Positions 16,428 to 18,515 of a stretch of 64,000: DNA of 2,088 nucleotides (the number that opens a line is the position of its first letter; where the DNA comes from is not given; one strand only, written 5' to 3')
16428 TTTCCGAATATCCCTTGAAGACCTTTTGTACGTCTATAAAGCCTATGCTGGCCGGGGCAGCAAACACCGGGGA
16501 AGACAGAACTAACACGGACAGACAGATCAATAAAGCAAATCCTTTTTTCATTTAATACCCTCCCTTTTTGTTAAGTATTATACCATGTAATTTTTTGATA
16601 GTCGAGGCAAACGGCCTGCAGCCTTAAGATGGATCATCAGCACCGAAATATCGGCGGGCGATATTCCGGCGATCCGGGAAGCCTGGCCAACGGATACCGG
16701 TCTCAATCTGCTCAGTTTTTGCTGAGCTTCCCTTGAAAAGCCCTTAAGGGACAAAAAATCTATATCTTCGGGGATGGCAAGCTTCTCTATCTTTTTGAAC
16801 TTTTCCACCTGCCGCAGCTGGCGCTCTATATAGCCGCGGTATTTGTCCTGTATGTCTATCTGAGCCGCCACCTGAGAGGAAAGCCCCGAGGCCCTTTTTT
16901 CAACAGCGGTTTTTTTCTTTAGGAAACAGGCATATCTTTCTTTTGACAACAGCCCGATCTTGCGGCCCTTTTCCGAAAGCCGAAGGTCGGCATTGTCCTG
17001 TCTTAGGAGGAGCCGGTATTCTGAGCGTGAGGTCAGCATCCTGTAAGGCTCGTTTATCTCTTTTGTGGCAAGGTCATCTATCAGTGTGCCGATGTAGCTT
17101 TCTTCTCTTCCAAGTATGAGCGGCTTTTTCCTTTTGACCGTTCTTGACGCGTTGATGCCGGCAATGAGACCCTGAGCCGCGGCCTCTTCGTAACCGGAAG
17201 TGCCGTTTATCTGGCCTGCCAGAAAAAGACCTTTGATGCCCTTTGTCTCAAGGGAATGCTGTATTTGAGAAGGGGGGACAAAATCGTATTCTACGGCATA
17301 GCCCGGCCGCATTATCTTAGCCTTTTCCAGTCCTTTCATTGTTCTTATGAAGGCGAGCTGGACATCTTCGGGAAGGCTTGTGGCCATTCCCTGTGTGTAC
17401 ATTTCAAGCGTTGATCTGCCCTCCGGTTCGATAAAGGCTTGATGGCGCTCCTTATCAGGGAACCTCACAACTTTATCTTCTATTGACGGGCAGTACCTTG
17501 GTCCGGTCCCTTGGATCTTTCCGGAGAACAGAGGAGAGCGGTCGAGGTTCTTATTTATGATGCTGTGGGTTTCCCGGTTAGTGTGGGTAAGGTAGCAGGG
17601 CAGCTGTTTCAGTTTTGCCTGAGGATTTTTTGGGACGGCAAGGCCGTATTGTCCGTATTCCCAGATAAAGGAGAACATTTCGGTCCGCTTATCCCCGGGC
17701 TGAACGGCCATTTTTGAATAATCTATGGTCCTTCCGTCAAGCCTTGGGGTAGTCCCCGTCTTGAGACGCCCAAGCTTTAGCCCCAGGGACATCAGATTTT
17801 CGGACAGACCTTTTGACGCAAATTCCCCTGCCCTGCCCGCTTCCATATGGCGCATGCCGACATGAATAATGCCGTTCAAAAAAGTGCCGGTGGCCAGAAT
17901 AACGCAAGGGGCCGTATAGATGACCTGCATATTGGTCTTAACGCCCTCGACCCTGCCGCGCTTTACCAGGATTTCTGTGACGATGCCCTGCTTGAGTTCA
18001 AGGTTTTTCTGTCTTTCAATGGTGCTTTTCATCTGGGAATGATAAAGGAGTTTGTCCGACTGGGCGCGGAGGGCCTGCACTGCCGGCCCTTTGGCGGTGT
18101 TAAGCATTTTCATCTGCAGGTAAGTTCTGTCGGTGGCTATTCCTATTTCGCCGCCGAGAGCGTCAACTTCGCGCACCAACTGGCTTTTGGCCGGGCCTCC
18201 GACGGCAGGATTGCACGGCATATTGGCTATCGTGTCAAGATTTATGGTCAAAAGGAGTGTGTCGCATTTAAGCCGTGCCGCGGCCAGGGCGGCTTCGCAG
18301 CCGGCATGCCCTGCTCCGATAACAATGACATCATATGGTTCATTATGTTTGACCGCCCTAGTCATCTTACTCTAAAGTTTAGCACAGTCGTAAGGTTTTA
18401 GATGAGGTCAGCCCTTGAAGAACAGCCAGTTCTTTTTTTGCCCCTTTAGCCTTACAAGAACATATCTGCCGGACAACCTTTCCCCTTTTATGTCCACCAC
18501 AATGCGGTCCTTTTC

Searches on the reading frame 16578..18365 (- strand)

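Call 67: search_protein_families(library=pfam, proteins=[window:16578-18365:-], max_evalue=0.00001)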
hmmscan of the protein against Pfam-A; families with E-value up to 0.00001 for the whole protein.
window:16578-18365:- (595 aa): 3 families
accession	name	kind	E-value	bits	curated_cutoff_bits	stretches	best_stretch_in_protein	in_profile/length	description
PF01134.28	GIDA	-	4.9e-164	546.5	22.1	1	12-413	1-390/391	Glucose inhibited division protein A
PF13932.14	SAM_GIDA_C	-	9.7e-23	80.2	27.1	1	521-577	1-57/57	tRNA modifying enzyme MnmG/GidA C-terminal helical bundle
PF07992.20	Pyr_redox_2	-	2.1e-07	31.1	26.1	1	11-161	1-109/291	Pyridine nucleotide-disulphide oxidoreductase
